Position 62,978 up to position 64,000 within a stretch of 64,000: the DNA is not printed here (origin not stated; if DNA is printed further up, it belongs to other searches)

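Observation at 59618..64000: Giant intrinsically disordered Pro/Lys/Ala/Thr protein with regularly spaced PFW(K/Q)RF motifs: candidate multivalent scaffold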

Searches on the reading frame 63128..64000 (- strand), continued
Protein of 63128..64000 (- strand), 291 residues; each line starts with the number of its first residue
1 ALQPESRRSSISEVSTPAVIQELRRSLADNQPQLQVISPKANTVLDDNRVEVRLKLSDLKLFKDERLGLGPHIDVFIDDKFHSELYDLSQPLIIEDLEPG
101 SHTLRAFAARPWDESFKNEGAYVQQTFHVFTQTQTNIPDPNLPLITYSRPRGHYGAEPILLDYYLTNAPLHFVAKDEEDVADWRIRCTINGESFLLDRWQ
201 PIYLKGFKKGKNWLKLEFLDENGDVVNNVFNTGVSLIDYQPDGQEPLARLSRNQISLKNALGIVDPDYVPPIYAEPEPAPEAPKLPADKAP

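Call 72: predict_structure(alignment_id=A2)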
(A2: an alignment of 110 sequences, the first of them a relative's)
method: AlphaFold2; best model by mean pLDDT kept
length: 434 residues; sequences in the alignment: 110
mean_pLDDT: 75.2   pTM: 0.60
mean pLDDT of the five models: 75.2, 74.4, 74.3, 74.1, 74.0
residues with pLDDT >= 90: 149; 70-90: 114; 50-70: 119; < 50: 52
segments of 3 or more residues with pLDDT < 50: 31-38, 354-361, 365-376, 420-426
pLDDT, mean of each block of 10 residues (from residue 1): 69 91 63 44 77 95 90 97 98 85 81 90 91 96 92 82 96 79 79 93 64 69 89 87 96 90 79 91 94 91 76 53 53 54 54 46 46 47 56 60 56 52 49 54
secondary structure, 60 per line:
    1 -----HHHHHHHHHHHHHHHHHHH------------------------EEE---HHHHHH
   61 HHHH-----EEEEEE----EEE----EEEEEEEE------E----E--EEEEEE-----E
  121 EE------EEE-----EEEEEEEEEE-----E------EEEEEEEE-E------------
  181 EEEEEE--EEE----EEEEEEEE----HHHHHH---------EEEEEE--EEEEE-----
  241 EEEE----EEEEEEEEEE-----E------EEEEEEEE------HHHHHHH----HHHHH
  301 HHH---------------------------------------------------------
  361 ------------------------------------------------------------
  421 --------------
elements in order: H6-24 E49-51 H55-64 E70-75 E80-82 E87-94 E109-114 E120-122 E129-131 E137-146 E159-166 E181-186 E189-191 E196-203 H208-213 E223-228 E231-235 E241-244 E249-258 E271-278 H285-291 H296-303
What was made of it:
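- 63191..63973 (-): Conserved folded head (aa ~10-270), made of two Ig/FN3-like beta-sandwich domains. This is the family-defining region. AF2 gives pLDDT 80-97 for the orthologue head (call 72).
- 59621..63166 (-): 1182-aa Pro/Lys/Ala/Thr disordered tail, net charge +107. The orthologue tail has pLDDT 46-60 and no secondary structure (call 72).
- AF2 did not structure or dock the motif (call 72).
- Tried and rejected: The motif region stayed at pLDDT 46-56 with no structure (call 72).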

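Call 74: fold_search(model_id=the predicted structure, library=pdb)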
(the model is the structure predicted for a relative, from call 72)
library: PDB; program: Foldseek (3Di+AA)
matches with E <= 10: 1515; with E <= 0.001: 169
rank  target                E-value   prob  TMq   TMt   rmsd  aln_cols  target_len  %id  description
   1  3pdd                  1.9e-09  1.00  0.17  0.36  19.9       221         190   12  Structures of Clostridium thermocellum CbhA fibronectin(III)-like modules (released 2011-11-23)
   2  7biz_A                3.9e-07  1.00  0.15  0.14  18.3       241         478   11  Structure of a B12 binding lipoprotein from Bacteroides thetaiotaomicron (released 2022-03-02)
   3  6e57_A                2.0e-06  1.00  0.14  0.15  15.5       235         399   13  Bacteroides ovatus mixed-linkage glucan utilization locus (MLGUL) SGBP-B in complex with mixed-linkage heptasaccharide (released 2019-05-29)
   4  6e9b_C                2.1e-06  1.00  0.14  0.16  15.9       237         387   14  Bacteroides ovatus mixed-linkage glucan utilization locus (MLGUL) SGBP-B in complex with mixed-linkage heptasaccharide (released 2019-05-15)
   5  4kkq_A                2.7e-06  1.00  0.16  0.26  11.8       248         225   11  Crystal structure of Vibrio cholerae RbmA (crystal form 1) (released 2013-05-22)
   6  4be5_A                3.0e-06  1.00  0.16  0.27  12.0       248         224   10  V. cholera biofilm scaffolding protein RbmA (released 2013-12-18)
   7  4kkp_B                3.2e-06  1.00  0.15  0.25  13.0       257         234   10  Crystal structure of Vibrio cholerae RbmA (crystal form 2) (released 2013-05-22)
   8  6tqd_B                3.3e-06  1.00  0.16  0.28  17.8       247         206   11  D00-D0 domain of Intimin (released 2021-01-13)
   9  4m00_A                3.5e-06  1.00  0.15  0.13  20.3       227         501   12  Crystal structure of the ligand binding region of staphylococcal adhesion SraP (released 2014-06-18)
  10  8vse_A                3.7e-06  1.00  0.15  0.18  21.6       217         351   12  Cryo-EM structure of human CD45 extracellular region in complex with adenoviral protein E3/49K (released 2024-11-06)
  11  6e57_D                3.7e-06  1.00  0.15  0.16  15.3       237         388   12  Bacteroides ovatus mixed-linkage glucan utilization locus (MLGUL) SGBP-B in complex with mixed-linkage heptasaccharide (released 2019-05-29)
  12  6tqd_F                4.4e-06  1.00  0.16  0.28  17.6       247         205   12  D00-D0 domain of Intimin (released 2021-01-13)
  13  6tqd_A                5.0e-06  1.00  0.16  0.28  17.5       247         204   12  D00-D0 domain of Intimin (released 2021-01-13)
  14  6fg9_A                5.9e-06  1.00  0.17  0.09  18.9       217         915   16  Mouse SORCS2 ectodomain (sortilin related VPS10 domain containing receptor 2) (released 2018-08-01)
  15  4kkq_B                6.2e-06  1.00  0.16  0.26  11.8       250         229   10  Crystal structure of Vibrio cholerae RbmA (crystal form 1) (released 2013-05-22)
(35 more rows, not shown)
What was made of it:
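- Closest known: Surface lipoproteins and adhesins built from tandem Ig/FN3 modules. Same: The location is extracytoplasmic, and several of these proteins are lipid-anchored (call 74).
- The head's fold class is that of surface lipoproteins and adhesins such as SGBP-B, a B12-binding lipoprotein, intimin D00-D0 and RbmA (call 74).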

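Call 78: find_related_loci(query=window:63128-64000:-, collection=metagenome_contigs, flank=10000)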
Query window:63128-64000:- (291 aa) in metagenome_contigs; peptide patterns used: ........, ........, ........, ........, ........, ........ (x = any residue, [..] = any of these).
198 stretches matched a pattern; 45 encode a relative of the query (tblastn E <= 1e-3); 45 distinct loci.
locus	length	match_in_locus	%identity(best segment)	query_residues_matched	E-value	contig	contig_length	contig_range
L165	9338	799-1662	59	3-289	5e-114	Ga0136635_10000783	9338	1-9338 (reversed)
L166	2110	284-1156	58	3-290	1e-120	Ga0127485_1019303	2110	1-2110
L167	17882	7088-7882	59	7-269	5e-113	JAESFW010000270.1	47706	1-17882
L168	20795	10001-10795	59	7-269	2e-112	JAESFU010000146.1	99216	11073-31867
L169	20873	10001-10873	57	3-290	3e-112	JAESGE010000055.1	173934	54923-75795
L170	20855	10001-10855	59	3-286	7e-112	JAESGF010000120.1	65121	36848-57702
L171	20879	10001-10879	57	1-289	4e-111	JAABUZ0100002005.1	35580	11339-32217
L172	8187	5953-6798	59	4-281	4e-110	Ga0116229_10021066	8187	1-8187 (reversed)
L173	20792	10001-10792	59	8-269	7e-110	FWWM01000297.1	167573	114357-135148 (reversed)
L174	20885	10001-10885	57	6-289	1e-109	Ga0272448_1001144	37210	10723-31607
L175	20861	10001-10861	56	11-291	6e-109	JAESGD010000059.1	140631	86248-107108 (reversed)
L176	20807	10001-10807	57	3-269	5e-109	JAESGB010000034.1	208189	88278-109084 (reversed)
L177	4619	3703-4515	59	2-268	3e-109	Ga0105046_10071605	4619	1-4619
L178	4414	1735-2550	57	9-278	9e-109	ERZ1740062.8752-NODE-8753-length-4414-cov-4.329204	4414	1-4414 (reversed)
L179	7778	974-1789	57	9-278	5e-108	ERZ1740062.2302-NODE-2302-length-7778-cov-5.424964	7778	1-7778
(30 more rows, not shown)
